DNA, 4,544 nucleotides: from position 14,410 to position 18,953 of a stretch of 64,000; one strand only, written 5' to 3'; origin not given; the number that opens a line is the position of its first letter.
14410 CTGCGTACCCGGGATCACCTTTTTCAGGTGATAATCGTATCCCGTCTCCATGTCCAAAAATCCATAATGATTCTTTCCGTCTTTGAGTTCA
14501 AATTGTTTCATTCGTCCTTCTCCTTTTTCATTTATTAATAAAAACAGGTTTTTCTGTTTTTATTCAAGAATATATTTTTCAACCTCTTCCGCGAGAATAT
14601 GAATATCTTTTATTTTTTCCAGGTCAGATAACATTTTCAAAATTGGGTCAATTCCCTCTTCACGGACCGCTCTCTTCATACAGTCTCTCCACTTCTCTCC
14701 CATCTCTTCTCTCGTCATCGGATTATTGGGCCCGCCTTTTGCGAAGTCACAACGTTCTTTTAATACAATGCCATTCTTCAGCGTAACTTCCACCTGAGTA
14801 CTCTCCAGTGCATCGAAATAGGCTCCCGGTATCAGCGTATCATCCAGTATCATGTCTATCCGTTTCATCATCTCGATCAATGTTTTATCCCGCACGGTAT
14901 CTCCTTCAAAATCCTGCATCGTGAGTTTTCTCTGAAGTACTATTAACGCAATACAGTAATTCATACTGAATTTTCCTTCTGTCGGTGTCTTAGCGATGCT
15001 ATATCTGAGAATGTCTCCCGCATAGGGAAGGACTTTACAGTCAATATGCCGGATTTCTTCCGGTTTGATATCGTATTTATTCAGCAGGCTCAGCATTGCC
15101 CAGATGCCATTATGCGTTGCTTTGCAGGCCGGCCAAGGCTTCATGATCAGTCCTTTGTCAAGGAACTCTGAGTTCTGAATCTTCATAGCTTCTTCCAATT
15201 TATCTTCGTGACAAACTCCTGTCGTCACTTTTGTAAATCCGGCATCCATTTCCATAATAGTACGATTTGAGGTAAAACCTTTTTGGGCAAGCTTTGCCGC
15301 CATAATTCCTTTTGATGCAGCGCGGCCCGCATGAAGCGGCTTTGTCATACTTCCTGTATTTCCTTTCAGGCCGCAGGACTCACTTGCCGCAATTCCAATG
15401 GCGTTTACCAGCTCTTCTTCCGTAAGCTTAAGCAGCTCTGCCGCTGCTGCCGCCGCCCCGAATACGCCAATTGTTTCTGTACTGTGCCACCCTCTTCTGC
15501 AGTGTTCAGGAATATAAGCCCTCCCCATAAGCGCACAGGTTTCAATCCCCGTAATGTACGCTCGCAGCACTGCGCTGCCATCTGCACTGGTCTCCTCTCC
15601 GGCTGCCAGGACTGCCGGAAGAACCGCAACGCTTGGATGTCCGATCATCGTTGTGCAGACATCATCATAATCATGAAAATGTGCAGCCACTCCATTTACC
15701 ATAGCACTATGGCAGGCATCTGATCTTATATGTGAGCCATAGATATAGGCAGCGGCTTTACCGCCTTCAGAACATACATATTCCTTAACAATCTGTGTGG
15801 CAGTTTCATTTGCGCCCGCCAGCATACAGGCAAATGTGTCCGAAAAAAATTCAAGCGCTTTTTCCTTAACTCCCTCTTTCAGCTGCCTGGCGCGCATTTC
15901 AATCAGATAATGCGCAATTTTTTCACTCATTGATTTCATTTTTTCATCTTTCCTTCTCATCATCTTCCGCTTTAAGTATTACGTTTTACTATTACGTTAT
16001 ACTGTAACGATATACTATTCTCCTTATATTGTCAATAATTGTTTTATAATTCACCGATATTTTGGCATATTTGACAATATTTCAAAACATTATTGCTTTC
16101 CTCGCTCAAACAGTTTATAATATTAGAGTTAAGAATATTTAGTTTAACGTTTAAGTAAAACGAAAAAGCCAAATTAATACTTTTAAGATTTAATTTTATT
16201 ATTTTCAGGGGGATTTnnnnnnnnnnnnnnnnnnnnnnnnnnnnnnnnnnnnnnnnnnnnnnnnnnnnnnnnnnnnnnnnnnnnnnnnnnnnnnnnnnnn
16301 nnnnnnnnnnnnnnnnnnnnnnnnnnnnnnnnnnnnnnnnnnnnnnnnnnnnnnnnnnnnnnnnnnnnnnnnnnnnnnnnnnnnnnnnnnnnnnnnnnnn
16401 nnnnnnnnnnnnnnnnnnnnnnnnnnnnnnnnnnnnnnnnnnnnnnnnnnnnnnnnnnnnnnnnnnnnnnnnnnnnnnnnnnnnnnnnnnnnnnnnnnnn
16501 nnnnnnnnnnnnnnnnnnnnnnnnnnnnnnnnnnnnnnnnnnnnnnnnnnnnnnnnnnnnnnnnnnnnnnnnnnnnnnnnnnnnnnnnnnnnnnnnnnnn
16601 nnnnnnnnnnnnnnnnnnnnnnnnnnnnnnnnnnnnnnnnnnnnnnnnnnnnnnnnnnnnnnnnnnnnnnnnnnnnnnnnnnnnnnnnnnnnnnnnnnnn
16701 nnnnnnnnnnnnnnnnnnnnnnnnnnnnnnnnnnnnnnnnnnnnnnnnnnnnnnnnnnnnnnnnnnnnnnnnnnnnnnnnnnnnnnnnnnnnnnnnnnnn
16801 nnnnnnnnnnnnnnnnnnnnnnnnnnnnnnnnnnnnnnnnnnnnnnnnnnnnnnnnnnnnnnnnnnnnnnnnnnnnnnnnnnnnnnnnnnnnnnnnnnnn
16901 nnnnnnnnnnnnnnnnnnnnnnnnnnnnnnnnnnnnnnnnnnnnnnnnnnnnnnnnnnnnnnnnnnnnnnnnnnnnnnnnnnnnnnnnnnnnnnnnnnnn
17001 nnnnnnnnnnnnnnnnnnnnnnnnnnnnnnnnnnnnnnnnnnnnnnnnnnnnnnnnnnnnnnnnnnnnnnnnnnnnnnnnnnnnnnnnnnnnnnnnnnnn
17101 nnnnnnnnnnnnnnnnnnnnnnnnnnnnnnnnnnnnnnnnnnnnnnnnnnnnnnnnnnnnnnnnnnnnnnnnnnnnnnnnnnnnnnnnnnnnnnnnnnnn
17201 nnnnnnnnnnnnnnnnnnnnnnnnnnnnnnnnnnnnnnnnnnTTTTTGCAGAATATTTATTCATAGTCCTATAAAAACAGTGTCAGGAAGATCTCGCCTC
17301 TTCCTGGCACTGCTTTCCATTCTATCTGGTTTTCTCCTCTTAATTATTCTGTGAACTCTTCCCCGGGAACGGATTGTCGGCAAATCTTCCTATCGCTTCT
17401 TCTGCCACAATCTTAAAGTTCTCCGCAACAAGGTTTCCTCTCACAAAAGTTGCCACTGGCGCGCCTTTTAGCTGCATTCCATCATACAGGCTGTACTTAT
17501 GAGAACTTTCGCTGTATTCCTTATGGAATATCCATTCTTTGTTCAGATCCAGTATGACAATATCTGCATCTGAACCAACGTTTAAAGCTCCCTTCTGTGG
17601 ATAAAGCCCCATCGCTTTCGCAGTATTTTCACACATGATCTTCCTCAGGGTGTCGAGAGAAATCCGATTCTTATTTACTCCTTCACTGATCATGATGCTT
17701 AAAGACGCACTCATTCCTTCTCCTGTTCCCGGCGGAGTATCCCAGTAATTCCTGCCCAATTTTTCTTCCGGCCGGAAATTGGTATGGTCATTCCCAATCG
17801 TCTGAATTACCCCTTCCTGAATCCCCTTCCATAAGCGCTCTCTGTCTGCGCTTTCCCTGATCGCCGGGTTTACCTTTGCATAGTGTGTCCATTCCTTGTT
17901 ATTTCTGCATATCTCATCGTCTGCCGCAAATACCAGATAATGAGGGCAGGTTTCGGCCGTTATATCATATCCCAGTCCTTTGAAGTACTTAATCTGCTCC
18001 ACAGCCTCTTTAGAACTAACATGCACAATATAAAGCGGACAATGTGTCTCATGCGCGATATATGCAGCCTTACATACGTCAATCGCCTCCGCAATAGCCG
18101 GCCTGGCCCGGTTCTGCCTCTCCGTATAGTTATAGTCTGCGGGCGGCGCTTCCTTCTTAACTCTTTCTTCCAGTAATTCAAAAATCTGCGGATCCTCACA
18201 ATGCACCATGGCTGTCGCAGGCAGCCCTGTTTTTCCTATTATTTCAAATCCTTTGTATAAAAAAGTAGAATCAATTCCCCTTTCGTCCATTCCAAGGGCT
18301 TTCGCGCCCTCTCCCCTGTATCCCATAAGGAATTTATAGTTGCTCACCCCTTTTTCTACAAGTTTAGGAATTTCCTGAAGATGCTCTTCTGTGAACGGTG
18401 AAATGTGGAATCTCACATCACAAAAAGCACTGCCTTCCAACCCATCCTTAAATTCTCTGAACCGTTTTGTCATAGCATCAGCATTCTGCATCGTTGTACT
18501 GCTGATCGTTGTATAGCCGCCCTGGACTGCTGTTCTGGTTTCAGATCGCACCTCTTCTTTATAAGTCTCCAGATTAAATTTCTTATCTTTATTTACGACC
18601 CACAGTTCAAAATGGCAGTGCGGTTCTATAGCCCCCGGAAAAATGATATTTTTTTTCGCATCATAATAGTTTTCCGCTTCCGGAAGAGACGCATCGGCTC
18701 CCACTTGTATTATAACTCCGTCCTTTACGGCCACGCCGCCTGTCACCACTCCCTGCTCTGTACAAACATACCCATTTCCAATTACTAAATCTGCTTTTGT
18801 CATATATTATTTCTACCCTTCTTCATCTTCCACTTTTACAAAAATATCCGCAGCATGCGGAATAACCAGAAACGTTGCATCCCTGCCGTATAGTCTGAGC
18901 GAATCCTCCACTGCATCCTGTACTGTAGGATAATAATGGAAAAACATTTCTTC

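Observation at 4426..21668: Candidate undescribed catabolic system: Man-family PTS + twin LeuCD + PrpD + bicupin + LarA + cyclic amidohydrolase + amidase + atypical HUMPS enzyme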

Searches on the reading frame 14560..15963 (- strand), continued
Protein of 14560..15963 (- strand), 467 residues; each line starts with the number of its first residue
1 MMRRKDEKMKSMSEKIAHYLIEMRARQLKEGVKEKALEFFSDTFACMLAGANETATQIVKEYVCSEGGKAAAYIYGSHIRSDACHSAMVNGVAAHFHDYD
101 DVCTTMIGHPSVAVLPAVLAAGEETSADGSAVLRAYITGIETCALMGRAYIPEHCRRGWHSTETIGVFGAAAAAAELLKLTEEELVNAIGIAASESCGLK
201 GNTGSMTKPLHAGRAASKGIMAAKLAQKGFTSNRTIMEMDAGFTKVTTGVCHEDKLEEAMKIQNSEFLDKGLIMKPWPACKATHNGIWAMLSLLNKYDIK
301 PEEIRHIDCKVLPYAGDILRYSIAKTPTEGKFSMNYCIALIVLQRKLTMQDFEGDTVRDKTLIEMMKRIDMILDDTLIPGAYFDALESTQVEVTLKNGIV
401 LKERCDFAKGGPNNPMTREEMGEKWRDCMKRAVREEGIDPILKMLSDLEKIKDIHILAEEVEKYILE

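Call 50: search_protein_families(library=ncbifam, proteins=[L093:1540-2544:+, L093:2643-3686:+, L093:3736-4161:+, L093:4158-5093:+, L093:5086-6534:+, L093:8537-9982:+], max_evalue=1e-10)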
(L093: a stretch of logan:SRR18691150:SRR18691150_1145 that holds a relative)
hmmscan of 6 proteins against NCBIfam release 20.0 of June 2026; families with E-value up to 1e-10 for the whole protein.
L093:1540-2544:+ (334 aa): 4 families
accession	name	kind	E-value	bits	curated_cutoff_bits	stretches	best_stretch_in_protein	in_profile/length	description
NF007936.0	PRK10653.1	equivalog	1.3e-22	80.5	337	1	46-300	34-281/295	ribose ABC transporter substrate-binding protein RbsB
NF007254.0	PRK09701.1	equivalog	1.1e-16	60.9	335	1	129-282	121-273/311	D-allose transporter substrate-binding protein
NF041827.1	YtfQ_transport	equivalog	1.6e-14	53.6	510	1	89-277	73-268/320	galactofuranose ABC transporter, galactofuranose-binding protein YtfQ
TIGR02634.1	xylF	equivalog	3.6e-11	43.2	389.55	1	59-300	19-259/302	D-xylose ABC transporter substrate-binding protein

L093:2643-3686:+ (347 aa): 20 families
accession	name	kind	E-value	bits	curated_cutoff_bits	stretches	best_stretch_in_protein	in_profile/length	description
NF041097.1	keto_inos_dh_IolM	equivalog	2.6e-51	174.5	450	1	18-344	40-387/389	scyllo-inosose 3-dehydrogenase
NF003808.0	PRK05396.1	equivalog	4.2e-48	164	380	1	5-344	1-337/341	L-threonine 3-dehydrogenase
TIGR00692.1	tdh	equivalog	4.4e-43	147.6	458.35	1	14-338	7-332/340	L-threonine 3-dehydrogenase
NF007489.0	PRK10083.1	equivalog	1.8e-40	139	376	1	5-344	1-334/339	Zn-dependent oxidoreductase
NF010344.0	PRK13771.1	subfamily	5.2e-39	134.1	349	1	5-346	1-332/334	putative alcohol dehydrogenase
NF007375.0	PRK09880.1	equivalog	1.2e-35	122.9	469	1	30-345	27-341/344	L-idonate 5-dehydrogenase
NF041172.1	AcrlCoa_red_Thmprot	equivalog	3.1e-34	118.4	500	1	5-346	1-333/334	acryloyl-CoA reductase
NF007642.0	PRK10309.1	equivalog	1.3e-30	106.9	550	1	5-269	1-261/347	galactitol-1-phosphate 5-dehydrogenase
TIGR03989.1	Rxyl_3153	subfamily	3.5e-29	102.2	440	2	29-112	25-107/370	NDMA-dependent alcohol dehydrogenase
NF006940.0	PRK09422.1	equivalog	2.7e-24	85.8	344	1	31-294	25-284/338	alcohol dehydrogenase AdhP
TIGR03366.1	HpnZ_proposed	hypoth_equivalog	3.3e-24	85.7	328.1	1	30-269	5-254/315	putative phosphonate catabolism associated alcohol dehydrogenase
TIGR03451.1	mycoS_dep_FDH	equivalog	5.4e-23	81.4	512.9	1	21-332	17-344/358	S-(hydroxymethyl)mycothiol dehydrogenase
TIGR02824.1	quinone_pig3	subfamily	8.2e-23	80.9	296.8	1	122-293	92-262/325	putative NAD(P)H quinone oxidoreductase, PIG3 family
TIGR02818.1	adh_III_F_hyde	equivalog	3.4e-18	65.8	543.95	1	29-108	25-103/368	S-(hydroxymethyl)glutathione dehydrogenase/class III alcohol dehydrogenase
TIGR01751.1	crot-CoA-red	equivalog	1.1e-17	63.8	378.55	1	18-273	25-315/398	crotonyl-CoA carboxylase/reductase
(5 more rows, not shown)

L093:3736-4161:+ (141 aa): 1 family
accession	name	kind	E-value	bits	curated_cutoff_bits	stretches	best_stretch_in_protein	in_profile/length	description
NF008761.0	PRK11797.1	equivalog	2.3e-29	102.5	93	1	1-127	1-135/139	D-ribose pyranase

L093:4158-5093:+ (311 aa): 4 families
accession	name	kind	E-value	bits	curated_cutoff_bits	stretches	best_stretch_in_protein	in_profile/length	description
NF040852.1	nitrile_Arch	equivalog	6.8e-26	91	500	1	14-237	3-216/262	nitrilase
TIGR03381.1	agmatine_aguB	equivalog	4.3e-24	85.3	410.25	1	12-199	1-186/279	N-carbamoylputrescine amidase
TIGR00546.1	lnt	equivalog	1.1e-15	57.7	132.9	1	27-137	181-278/395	apolipoprotein N-acyltransferase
NF010588.0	PRK13981.1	equivalog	1.2e-15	56.9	479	1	11-201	4-188/546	NAD+ synthase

L093:5086-6534:+ (482 aa): 9 families
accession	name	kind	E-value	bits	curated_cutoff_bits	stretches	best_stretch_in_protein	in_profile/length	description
TIGR01312.1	XylB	equivalog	3.7e-56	190.7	380.25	1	7-476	3-478/481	xylulokinase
NF008187.0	PRK10939.1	equivalog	5.5e-36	124.3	528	1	2-476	4-494/521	autoinducer-2 kinase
TIGR01314.1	gntK_FGGY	equivalog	5.5e-34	117.5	648.55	1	5-475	3-487/505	gluconokinase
NF011601.0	PRK15027.1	equivalog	7.1e-29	100.5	912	1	6-416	4-412/484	xylulokinase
TIGR01311.1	glycerol_kin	equivalog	2.4e-25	88.8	590.35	1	4-243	3-246/496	glycerol kinase GlpK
TIGR02628.1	fuculo_kin_coli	equivalog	1.6e-22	80.1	470.9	1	4-265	3-262/465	L-fuculokinase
TIGR02627.1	rhamnulo_kin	equivalog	3.9e-18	65.3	527.95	1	36-266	35-256/454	rhamnulokinase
NF000756.0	PRK00047.1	subfamily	1e-17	63.7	498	1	4-200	7-211/502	glycerol kinase GlpK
NF007925.0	PRK10640.1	equivalog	6.1e-15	54.6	639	1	7-267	9-263/489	rhamnulokinase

L093:8537-9982:+ (481 aa): 38 families (the best 25 are shown)
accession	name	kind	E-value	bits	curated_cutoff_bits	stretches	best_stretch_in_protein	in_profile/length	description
NF010000.0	PRK13473.1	subfamily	5.6e-106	355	615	1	1-479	1-472/475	aminobutyraldehyde dehydrogenase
TIGR01804.1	BADH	equivalog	3.5e-104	348.9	668.6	1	6-475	1-467/467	betaine-aldehyde dehydrogenase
TIGR01780.1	SSADH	subfamily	1.7e-102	343.6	646.35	1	21-475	1-448/448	succinate-semialdehyde dehydrogenase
NF009725.0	PRK13252.1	equivalog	4.7e-100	335.3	593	1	3-479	7-479/488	betaine-aldehyde dehydrogenase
NF007497.0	PRK10090.1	equivalog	3.6e-96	322.8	500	1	2-477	6-475/480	aldehyde dehydrogenase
NF040792.1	glyc_ald_dh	equivalog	4.8e-96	322.6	760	1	5-479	3-473/488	D-glyceraldehyde dehydrogenase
TIGR02299.1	HpaE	equivalog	5.9e-90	302.2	638.35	1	4-479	2-476/488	5-carboxymethyl-2-hydroxymuconate semialdehyde dehydrogenase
NF008415.0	PRK11241.1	equivalog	4.6e-88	296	828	1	6-479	14-480/482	NADP-dependent succinate-semialdehyde dehydrogenase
TIGR03216.1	OH_muco_semi_DH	equivalog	7.6e-86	288.6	693.25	1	5-480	3-480/481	2-hydroxymuconic semialdehyde dehydrogenase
NF006916.0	PRK09407.1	equivalog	2e-80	270.9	521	1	14-474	31-487/526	succinic semialdehyde dehydrogenase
NF040648.1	lactal_redase_Meth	equivalog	1.4e-79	268.3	650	1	6-479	2-462/463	lactaldehyde dehydrogenase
NF052305.1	DioxValDhHalo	equivalog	3.9e-79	266.8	750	1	3-458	5-458/483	2,5-dioxovalerate dehydrogenase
NF002852.0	PRK03137.1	subfamily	1.8e-78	264.6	648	1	2-459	36-491/514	L-glutamate gamma-semialdehyde dehydrogenase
NF042993.1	AlphKGSA_gudD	equivalog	2.5e-78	263.9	770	1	3-479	4-480/481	alpha-ketoglutaric semialdehyde dehydrogenase GucD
TIGR03374.1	ABALDH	equivalog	1.1e-76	258.5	909.3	1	3-480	2-472/472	aminobutyraldehyde dehydrogenase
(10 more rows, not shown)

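Call 51: search_solved_structures(query=L093:1540-2544:+, max_evalue=1e-10)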
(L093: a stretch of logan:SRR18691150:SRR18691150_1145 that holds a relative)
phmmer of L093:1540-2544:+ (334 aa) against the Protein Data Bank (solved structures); distinct sequences matched with E-value up to 1e-10: 27.
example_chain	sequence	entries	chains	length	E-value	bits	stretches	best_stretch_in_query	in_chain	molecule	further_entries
7e7m_A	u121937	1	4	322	1.1e-25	93.5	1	7-304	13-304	D-ribose ABC transporter substrate-binding protein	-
2ioy_A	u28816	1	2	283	1.1e-21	80.3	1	59-303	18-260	Periplasmic sugar-binding protein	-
4yv7_A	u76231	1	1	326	3.3e-20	75.5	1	11-326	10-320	Periplasmic binding protein/LacI transcriptional regulator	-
4zjp_A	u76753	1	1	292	1.2e-19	73.6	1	60-300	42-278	Monosaccharide-transporting ATPase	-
4yo7_A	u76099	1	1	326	1.9e-18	69.7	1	28-300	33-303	Sugar ABC transporter (Sugar-binding protein)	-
4irx_A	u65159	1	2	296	4.4e-18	68.5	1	74-296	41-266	Sugar ABC transporter, periplasmic sugar-binding protein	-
4rsm_A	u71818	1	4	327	6e-17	64.8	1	83-315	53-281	Periplasmic binding protein/LacI transcriptional regulator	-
4rs3_A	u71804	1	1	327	1.1e-16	64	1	79-315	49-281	ABC transporter, carbohydrate uptake transporter-2 (CUT2) family, periplasmic sugar-bindin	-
5hko_A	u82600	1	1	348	1.1e-16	63.9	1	79-315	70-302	ABC transporter, carbohydrate uptake transporter-2 (CUT2) family, periplasmic sugar-bindin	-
2fn8_A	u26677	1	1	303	3.7e-16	62.2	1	42-330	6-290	ribose ABC transporter, periplasmic ribose-binding protein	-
2fn9_A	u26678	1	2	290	1.8e-15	59.9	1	42-304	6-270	ribose ABC transporter, periplasmic ribose-binding protein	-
7pu4_B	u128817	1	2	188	5.1e-15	58.5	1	169-330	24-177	Ribose ABC transporter, periplasmic ribose-binding protein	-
2x7x_A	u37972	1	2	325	7.6e-15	57.9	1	75-321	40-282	SENSOR PROTEIN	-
4joq_A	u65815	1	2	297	8.4e-15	57.7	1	110-322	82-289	ABC ribose transporter, periplasmic solute-binding protein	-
5dte_A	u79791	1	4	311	9.1e-15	57.6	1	38-319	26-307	Monosaccharide-transporting ATPase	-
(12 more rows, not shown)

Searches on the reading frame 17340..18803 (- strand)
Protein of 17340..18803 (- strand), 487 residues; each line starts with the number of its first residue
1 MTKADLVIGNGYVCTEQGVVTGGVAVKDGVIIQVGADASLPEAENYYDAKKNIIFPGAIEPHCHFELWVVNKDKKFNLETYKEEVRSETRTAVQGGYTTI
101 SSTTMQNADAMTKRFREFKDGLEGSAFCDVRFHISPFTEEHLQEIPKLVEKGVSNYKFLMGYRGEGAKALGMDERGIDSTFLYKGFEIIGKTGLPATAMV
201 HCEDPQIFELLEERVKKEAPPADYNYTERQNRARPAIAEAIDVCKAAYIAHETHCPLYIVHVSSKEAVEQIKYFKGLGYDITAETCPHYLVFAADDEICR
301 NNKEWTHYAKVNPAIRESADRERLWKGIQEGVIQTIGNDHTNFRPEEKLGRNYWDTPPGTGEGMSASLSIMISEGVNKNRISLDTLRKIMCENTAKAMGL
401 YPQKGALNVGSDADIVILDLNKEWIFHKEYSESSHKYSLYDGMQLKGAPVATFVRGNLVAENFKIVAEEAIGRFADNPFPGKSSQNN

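Call 4: search_protein_families(library=pfam, proteins=[window:17340-18803:-])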
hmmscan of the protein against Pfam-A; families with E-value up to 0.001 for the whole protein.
window:17340-18803:- (487 aa): 2 families
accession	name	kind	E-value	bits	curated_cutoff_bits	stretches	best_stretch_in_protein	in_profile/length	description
PF01979.26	Amidohydro_1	-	4.5e-20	72.6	25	1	53-459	1-345/345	Amidohydrolase family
PF07969.17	Amidohydro_3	-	1.1e-06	28.9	29.7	1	379-423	405-446/472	Amidohydrolase family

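Call 6: search_protein_families(library=ncbifam, proteins=[window:17340-18803:-], max_evalue=0.00001)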
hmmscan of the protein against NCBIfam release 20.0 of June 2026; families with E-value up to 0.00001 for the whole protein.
window:17340-18803:- (487 aa): 39 families (the best 25 are shown)
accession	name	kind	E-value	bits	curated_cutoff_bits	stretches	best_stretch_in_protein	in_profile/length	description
TIGR02033.1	D-hydantoinase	equivalog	2.5e-80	270.7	393.25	1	7-475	2-452/454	dihydropyrimidinase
NF009941.0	PRK13404.1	subfamily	7.1e-73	245.9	647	1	3-478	3-462/478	dihydropyrimidinase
TIGR03178.1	allantoinase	equivalog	5.2e-72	243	357.85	1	5-474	1-438/441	allantoinase AllB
NF004839.0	PRK06189.1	equivalog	2.9e-70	237.2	631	1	4-473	3-443/451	allantoinase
NF058538.1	ergo_util_ErtD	equivalog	9.7e-65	219.1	600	1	5-475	2-444/446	hydantoin-5-propionate amidohydrolase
NF058539.1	ergo_uti2_ErtD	equivalog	5.5e-61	206.8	650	1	6-475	4-445/449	hydantoin-5-propionate amidohydrolase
NF005960.0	PRK08044.1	equivalog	3.2e-58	197.5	688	1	4-475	3-448/453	allantoinase AllB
TIGR00857.1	pyrC_multi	subfamily_domain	4.9e-58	197.1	279.05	1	21-462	5-411/412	dihydroorotase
NF006559.0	PRK09060.1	equivalog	2.7e-56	190.7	482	1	3-469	4-431/444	dihydroorotase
NF002668.0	PRK02382.1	equivalog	1.8e-51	175.3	452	1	22-475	14-426/436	dihydroorotase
NF005751.0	PRK07575.1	equivalog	4.9e-47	160.4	529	1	5-466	4-426/440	dihydroorotase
NF006837.0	PRK09357.1-2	equivalog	5.2e-47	160.4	575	1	7-461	4-423/428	dihydroorotase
NF006844.0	PRK09357.2-5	equivalog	8.3e-45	153.5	701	2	177-459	158-419/422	dihydroorotase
NF006688.0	PRK09236.1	equivalog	9.4e-42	143.3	535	1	5-468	3-434/444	dihydroorotase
NF006836.0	PRK09357.1-1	equivalog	2.4e-41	141.9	538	1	234-465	205-429/432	dihydroorotase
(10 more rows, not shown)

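Call 46: search_solved_structures(query=window:17340-18803:-, max_evalue=1e-20)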
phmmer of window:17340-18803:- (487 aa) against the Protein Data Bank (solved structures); distinct sequences matched with E-value up to 1e-20: 49.
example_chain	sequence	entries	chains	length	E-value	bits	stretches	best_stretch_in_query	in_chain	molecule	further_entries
1gkr_A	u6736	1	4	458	4.5e-61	210.3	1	5-475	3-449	NON-ATP DEPENDENT L-SELECTIVE HYDANTOINASE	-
1nfg_A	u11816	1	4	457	6.3e-59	203.2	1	5-475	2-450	D-hydantoinase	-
1k1d_A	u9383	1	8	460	2e-57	198.3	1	7-475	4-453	D-hydantoinase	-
3sfw_A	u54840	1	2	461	4.6e-48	167.4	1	8-475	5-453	Dihydropyrimidinase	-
3e74_A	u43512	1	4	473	1.1e-47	166.1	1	4-460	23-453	Allantoinase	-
8hfd_A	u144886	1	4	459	2.1e-47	165.2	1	4-460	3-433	Allantoinase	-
1yny_A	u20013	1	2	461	2.9e-46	161.5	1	10-474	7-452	D-Hydantoinase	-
4kir_A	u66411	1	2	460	3e-46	161.4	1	10-474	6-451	D-hydantoinase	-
4tqt_A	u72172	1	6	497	4.2e-46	160.9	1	2-477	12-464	D-hydantoinase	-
4kqn_A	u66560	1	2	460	9.7e-46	159.7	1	11-474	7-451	D-hydantoinase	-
3dc8_A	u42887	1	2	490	1.4e-45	159.2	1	7-483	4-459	Dihydropyrimidinase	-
3hm7_A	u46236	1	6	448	1.7e-45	158.9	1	3-460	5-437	Allantoinase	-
1gkp_A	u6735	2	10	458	1.5e-44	155.8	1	6-474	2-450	HYDANTOINASE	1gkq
5ykd_A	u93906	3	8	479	5.2e-43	150.7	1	7-478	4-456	D-hydantoinase/dihydropyrimidinase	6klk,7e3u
5e5c_A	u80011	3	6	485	5.4e-43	150.7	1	7-478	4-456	D-hydantoinase/dihydropyrimidinase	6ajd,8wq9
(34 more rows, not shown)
